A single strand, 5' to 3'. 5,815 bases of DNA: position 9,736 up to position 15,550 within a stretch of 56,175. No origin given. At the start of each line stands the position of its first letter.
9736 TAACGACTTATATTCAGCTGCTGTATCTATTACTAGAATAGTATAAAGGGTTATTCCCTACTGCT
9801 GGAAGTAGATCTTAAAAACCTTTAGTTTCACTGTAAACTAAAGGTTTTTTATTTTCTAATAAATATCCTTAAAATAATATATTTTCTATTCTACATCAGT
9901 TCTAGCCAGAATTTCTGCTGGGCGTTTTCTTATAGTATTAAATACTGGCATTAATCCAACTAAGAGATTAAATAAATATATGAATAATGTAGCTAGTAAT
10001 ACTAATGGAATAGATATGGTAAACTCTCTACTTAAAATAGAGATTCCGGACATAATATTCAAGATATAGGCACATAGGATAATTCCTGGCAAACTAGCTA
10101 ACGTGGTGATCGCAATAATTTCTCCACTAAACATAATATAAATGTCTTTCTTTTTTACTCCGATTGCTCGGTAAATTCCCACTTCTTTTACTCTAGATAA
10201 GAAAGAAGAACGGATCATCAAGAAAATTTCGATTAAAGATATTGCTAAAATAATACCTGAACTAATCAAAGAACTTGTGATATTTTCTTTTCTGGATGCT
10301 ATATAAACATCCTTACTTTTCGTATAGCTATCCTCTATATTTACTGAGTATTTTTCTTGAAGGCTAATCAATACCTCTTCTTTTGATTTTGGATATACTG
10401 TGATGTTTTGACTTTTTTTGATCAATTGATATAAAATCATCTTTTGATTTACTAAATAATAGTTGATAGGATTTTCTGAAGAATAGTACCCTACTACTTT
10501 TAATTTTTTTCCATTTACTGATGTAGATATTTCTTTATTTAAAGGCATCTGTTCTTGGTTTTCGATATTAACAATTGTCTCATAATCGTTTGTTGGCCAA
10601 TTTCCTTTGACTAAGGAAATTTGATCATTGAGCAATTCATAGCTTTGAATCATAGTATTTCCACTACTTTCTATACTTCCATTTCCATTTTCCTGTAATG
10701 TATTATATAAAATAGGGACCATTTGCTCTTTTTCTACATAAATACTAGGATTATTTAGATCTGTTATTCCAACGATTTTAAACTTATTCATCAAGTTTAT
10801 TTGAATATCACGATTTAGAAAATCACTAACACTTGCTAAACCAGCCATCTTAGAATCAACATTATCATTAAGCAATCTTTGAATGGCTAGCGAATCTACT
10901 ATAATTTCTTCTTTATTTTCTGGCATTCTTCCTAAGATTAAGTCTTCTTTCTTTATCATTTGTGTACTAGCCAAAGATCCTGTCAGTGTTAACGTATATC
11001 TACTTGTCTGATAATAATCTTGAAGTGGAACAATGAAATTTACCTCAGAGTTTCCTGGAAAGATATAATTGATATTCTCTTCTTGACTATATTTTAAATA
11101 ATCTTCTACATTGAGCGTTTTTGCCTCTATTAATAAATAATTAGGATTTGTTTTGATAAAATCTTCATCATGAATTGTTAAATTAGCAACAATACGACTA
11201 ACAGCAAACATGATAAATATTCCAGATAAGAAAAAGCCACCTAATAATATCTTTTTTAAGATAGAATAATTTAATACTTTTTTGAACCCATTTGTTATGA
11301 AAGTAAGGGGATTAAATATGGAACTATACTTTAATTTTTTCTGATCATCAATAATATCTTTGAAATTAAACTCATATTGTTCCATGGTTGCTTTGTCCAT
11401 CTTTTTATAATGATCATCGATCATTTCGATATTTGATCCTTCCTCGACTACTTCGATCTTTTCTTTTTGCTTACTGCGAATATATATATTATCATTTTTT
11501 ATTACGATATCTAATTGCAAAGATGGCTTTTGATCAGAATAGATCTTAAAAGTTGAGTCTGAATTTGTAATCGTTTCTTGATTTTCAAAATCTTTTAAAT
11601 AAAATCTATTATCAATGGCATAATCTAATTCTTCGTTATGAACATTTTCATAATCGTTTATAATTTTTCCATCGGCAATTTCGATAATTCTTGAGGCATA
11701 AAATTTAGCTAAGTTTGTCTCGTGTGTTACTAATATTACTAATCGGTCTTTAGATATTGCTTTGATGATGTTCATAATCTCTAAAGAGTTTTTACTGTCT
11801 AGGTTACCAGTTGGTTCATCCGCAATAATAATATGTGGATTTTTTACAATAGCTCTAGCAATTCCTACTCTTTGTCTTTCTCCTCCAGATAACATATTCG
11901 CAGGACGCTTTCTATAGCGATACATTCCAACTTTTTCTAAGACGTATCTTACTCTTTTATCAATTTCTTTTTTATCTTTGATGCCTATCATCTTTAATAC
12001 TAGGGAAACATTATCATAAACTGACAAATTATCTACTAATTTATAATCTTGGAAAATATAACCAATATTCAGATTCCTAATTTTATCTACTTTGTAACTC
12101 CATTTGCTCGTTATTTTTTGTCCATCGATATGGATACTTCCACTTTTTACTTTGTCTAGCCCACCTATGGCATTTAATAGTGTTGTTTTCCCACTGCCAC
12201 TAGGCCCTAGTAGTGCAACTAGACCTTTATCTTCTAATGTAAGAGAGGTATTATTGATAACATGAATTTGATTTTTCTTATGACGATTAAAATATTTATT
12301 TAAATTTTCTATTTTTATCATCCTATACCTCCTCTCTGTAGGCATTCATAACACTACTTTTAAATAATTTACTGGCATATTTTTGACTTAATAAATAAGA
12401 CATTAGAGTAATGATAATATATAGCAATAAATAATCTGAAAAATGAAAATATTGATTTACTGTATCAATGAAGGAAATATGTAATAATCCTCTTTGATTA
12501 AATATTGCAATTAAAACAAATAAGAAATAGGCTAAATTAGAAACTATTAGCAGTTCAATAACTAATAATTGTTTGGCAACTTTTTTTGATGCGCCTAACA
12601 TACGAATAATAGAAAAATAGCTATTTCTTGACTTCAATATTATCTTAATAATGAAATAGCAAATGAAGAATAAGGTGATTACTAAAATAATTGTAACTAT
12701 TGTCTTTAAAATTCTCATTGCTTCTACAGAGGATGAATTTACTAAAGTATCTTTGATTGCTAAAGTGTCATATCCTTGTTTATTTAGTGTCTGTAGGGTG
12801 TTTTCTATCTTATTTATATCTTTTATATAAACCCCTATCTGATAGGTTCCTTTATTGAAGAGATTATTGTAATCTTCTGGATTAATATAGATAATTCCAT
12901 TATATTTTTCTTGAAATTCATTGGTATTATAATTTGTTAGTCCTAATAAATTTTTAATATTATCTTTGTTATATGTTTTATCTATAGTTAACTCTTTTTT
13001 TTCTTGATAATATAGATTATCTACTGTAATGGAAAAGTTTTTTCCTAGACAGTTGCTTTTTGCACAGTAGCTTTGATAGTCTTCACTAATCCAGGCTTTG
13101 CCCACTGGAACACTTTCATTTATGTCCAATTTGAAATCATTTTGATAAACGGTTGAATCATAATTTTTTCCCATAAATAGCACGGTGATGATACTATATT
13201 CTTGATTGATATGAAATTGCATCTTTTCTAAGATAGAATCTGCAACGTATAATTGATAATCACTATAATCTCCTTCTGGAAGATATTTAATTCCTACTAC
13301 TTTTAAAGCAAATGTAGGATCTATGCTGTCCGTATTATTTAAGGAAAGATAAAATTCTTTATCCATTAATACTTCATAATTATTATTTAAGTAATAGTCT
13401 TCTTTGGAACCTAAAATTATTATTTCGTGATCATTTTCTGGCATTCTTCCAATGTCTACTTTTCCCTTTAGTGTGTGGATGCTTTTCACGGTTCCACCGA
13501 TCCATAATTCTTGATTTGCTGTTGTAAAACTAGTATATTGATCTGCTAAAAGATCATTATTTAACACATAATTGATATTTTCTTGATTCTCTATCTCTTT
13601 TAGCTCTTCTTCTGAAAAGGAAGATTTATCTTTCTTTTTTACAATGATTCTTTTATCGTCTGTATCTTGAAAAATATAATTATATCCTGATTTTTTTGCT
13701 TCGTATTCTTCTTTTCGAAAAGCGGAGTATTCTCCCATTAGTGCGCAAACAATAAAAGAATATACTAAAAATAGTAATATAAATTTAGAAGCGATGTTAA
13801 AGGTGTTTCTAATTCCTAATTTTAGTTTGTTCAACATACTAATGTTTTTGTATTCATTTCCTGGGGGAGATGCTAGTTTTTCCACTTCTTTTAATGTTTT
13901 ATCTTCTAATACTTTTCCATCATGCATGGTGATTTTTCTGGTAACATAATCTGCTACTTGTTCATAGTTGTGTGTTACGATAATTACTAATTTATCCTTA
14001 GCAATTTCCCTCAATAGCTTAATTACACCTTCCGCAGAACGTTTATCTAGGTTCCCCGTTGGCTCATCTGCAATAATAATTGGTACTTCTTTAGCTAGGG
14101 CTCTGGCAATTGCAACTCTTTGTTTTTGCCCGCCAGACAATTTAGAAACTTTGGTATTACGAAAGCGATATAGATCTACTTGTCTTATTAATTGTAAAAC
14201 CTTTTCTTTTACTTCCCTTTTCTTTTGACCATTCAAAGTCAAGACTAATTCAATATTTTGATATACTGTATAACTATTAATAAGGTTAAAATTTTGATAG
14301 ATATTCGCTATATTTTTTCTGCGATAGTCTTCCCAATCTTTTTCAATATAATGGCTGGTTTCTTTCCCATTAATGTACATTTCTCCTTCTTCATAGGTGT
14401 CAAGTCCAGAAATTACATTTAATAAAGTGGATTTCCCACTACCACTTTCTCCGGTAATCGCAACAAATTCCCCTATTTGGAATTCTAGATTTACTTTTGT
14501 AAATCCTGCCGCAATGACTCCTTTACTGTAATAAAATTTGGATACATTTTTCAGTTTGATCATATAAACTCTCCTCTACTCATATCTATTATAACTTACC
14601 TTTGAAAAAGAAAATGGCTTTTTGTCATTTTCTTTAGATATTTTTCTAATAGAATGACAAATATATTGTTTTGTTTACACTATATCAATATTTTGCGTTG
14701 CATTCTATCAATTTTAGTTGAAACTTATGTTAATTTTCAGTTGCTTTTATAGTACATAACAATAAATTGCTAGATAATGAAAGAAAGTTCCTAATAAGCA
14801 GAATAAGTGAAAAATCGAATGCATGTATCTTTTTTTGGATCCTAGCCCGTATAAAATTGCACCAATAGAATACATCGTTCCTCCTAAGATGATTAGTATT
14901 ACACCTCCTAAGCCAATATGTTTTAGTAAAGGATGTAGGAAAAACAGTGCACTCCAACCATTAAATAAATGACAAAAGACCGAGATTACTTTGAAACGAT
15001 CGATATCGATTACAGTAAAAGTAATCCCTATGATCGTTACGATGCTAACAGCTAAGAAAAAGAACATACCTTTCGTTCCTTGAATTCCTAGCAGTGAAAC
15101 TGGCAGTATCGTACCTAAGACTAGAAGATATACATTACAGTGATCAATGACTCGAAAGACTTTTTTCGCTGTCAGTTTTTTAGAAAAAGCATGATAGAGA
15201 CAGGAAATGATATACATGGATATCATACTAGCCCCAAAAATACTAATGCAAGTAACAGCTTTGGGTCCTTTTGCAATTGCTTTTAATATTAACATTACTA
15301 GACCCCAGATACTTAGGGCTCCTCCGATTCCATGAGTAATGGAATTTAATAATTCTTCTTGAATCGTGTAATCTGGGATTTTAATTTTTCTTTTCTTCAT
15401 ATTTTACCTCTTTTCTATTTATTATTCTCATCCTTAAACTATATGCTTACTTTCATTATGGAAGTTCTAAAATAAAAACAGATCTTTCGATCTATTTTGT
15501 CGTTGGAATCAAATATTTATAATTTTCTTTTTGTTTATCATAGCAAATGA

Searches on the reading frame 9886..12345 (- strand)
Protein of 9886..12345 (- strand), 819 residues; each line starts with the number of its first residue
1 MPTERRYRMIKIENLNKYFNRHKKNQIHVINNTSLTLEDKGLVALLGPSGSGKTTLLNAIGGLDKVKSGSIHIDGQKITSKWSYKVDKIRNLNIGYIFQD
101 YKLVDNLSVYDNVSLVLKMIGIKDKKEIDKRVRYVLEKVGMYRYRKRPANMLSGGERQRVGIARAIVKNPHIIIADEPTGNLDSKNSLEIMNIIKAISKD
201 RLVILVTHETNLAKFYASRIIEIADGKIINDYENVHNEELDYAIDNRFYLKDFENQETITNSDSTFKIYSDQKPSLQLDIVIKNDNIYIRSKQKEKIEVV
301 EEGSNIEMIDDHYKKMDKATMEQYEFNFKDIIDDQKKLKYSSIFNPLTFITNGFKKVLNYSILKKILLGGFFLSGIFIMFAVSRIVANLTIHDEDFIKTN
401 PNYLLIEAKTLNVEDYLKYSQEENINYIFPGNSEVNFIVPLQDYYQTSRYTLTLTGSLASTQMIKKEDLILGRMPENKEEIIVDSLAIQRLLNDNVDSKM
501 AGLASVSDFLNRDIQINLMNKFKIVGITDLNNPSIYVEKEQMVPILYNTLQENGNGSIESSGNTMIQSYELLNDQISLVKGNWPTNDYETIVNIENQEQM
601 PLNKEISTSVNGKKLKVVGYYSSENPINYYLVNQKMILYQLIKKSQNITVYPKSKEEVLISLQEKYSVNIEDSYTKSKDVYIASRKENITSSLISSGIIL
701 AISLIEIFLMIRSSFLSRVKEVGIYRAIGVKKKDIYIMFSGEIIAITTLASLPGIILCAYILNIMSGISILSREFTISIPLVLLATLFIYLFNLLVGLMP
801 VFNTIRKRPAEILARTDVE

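Call 90: search_protein_families(library=pfam, proteins=[window:9886-12345:-], max_evalue=0.001)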
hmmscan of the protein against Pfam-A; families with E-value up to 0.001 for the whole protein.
window:9886-12345:- (819 aa): 7 families
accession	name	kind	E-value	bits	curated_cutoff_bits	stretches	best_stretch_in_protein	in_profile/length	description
PF00005.33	ABC_tran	-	3.5e-35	122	25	1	31-179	2-136/137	ABC transporter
PF02687.27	FtsX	-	9.4e-12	45.5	25.5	1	694-807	2-118/120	FtsX-like permease C-terminal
PF02463.25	SMC_N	-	2.5e-06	27.5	40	1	39-215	23-204/220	RecF/RecN/SMC N terminal domain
PF13304.12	AAA_21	-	3.5e-05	24.4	27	0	42-114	1-83/304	AAA domain, putative AbiEii toxin, Type IV TA system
PF13476.12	AAA_23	-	5.2e-05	24.4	27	1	10-60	2-39/201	AAA domain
PF13555.12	AAA_29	-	0.00026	21.1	27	1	31-60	13-42/61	P-loop containing region of AAA domain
PF03193.22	RsgA_GTPase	-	0.00077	19.8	30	0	26-72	93-138/174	RsgA GTPase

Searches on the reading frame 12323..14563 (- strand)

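Call 90: search_protein_families(library=pfam, proteins=[window:12323-14563:-], max_evalue=0.001)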
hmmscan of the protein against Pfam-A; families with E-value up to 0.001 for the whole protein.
window:12323-14563:- (746 aa): 3 families
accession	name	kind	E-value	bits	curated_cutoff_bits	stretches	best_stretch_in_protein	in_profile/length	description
PF00005.33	ABC_tran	-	2.8e-35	122.3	25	1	22-169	2-136/137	ABC transporter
PF02463.25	SMC_N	-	5.7e-11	42.7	40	1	26-206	20-205/220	RecF/RecN/SMC N terminal domain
PF13555.12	AAA_29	-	9.5e-05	22.5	27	1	21-49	12-40/61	P-loop containing region of AAA domain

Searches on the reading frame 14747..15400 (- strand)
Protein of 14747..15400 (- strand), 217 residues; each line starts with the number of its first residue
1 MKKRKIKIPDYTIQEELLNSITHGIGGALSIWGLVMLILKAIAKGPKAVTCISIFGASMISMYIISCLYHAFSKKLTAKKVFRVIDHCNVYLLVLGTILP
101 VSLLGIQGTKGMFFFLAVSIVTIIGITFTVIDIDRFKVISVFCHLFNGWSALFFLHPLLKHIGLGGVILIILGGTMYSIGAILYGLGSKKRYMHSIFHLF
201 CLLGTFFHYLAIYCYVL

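Call 91: search_protein_families(library=pfam, proteins=[window:14747-15400:-], max_evalue=0.001)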
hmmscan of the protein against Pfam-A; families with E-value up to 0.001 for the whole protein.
window:14747-15400:- (217 aa): 1 family
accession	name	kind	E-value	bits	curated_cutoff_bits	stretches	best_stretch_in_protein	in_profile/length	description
PF03006.26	HlyIII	-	5e-36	124.9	26.2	1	12-209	2-224/224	Haemolysin-III related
